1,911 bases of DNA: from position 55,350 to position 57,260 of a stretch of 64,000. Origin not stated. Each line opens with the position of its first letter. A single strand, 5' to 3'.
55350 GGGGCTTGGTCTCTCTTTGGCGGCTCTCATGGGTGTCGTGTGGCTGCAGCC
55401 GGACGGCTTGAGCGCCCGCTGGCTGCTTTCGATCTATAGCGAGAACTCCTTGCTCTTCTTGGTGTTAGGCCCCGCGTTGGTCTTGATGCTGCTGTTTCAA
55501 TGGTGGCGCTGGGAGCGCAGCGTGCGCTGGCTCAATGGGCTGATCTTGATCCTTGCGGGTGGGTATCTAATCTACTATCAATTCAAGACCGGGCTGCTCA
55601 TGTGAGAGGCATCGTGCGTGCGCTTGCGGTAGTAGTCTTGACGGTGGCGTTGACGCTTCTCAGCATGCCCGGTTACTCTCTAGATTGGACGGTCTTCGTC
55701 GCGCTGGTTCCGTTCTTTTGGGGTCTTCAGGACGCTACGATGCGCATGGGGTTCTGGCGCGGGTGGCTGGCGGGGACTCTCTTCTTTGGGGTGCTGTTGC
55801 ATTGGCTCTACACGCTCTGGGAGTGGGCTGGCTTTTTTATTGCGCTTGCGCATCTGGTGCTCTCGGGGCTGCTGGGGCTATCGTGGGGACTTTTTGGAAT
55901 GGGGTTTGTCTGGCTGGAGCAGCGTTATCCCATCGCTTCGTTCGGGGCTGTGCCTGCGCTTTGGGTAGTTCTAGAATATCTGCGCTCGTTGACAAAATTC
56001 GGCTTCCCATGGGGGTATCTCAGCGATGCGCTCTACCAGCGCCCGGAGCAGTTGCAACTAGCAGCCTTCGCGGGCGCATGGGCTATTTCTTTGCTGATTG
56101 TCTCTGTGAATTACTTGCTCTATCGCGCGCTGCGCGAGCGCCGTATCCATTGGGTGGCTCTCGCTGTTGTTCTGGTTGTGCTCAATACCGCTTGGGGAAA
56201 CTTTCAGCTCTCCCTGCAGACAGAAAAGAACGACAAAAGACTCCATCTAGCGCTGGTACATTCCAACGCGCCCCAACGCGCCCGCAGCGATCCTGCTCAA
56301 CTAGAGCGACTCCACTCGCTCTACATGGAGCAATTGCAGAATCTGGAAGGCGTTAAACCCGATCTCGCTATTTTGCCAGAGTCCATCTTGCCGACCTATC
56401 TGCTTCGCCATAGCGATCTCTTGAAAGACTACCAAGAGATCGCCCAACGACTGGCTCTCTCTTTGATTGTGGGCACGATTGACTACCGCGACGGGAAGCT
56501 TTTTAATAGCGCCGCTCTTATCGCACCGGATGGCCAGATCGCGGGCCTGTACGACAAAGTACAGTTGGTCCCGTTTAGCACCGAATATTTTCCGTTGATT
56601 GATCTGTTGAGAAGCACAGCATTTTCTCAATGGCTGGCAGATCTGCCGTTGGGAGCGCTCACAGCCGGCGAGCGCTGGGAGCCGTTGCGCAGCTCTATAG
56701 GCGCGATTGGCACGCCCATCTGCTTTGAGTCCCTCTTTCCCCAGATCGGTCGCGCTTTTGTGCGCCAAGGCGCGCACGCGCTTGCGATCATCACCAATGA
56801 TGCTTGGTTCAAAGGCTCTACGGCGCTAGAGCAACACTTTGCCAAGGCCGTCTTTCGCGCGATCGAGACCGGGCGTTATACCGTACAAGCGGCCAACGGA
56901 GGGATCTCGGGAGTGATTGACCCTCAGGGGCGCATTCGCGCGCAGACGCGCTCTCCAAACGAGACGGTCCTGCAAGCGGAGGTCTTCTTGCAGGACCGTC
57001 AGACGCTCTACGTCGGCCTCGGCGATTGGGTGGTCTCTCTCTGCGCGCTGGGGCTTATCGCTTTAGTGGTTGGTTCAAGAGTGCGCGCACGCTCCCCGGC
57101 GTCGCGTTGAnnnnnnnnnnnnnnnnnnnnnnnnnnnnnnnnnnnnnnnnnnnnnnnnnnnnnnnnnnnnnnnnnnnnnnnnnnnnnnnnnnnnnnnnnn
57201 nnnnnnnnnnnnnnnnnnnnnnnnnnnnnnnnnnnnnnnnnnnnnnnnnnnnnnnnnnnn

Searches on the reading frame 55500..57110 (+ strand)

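Call 54: search_protein_families(library=pfam, proteins=[window:55500-57110:+], max_evalue=0.00001)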
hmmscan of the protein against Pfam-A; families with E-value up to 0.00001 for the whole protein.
window:55500-57110:+ (536 aa): 2 families
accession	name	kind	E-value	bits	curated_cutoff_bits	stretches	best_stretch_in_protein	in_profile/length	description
PF00795.27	CN_hydrolase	-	1.2e-31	110.4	23.2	1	257-501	7-252/256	Carbon-nitrogen hydrolase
PF20154.4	LNT_N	-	3.2e-25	89.6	27.1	1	50-205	3-158/159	Apolipoprotein N-acyltransferase N-terminal domain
